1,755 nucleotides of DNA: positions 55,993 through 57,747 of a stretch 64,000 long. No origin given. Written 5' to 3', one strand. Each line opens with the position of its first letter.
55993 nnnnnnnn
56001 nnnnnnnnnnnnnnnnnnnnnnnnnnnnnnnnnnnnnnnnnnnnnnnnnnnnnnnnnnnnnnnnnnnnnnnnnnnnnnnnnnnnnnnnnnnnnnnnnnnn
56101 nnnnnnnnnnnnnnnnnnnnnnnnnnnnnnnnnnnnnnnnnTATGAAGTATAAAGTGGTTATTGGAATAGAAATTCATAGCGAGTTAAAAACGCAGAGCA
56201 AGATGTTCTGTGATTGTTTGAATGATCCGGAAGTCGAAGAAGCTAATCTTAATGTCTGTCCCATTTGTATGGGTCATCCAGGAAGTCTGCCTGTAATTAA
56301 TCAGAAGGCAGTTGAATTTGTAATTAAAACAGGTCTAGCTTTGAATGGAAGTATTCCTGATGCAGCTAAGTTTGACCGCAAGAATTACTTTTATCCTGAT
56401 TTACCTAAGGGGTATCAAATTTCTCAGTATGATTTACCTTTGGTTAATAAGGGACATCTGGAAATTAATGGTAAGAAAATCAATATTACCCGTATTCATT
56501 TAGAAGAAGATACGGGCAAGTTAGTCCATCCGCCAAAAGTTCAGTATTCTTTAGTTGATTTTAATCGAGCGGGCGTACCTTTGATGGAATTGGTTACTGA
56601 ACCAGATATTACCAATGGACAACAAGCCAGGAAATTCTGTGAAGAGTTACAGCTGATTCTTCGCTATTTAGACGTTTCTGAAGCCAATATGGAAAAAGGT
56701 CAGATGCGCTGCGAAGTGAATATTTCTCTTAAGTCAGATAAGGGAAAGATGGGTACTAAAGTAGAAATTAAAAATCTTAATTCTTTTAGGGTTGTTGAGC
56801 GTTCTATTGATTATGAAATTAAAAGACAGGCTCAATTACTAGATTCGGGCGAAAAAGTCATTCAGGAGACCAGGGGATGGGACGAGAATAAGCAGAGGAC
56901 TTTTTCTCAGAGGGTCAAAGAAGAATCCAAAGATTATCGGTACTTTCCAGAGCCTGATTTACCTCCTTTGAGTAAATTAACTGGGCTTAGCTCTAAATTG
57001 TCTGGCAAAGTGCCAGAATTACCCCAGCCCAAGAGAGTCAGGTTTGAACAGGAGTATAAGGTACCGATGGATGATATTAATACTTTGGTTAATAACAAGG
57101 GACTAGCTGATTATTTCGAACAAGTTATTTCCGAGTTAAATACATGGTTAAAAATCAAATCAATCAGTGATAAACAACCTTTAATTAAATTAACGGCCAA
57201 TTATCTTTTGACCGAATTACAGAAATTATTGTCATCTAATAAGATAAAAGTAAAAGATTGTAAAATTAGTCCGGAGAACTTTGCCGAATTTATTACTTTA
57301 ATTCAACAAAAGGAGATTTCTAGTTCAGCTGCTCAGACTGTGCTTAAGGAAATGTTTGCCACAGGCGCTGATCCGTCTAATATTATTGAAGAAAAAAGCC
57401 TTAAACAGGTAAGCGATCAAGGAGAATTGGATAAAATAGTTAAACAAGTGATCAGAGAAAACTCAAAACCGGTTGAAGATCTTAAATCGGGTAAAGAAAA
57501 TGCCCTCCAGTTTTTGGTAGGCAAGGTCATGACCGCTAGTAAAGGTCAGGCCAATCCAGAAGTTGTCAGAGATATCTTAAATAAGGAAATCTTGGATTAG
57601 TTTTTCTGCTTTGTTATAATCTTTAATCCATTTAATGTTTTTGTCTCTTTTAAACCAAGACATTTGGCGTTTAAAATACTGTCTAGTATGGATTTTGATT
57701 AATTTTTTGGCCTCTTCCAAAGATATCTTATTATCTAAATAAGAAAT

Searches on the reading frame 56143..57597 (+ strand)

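Call 51: search_protein_families(library=pfam, proteins=[window:56143-57597:+], max_evalue=0.00001)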
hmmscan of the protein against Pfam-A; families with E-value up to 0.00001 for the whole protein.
window:56143-57597:+ (485 aa): 2 families
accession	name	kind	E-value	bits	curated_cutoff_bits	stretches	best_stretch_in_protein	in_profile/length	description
PF02934.20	GatB_N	-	9.6e-115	382.9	23.4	1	5-276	1-269/277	GatB/GatE catalytic domain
PF02637.23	GatB_Yqey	-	6.7e-45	153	27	1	347-483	12-148/148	GatB domain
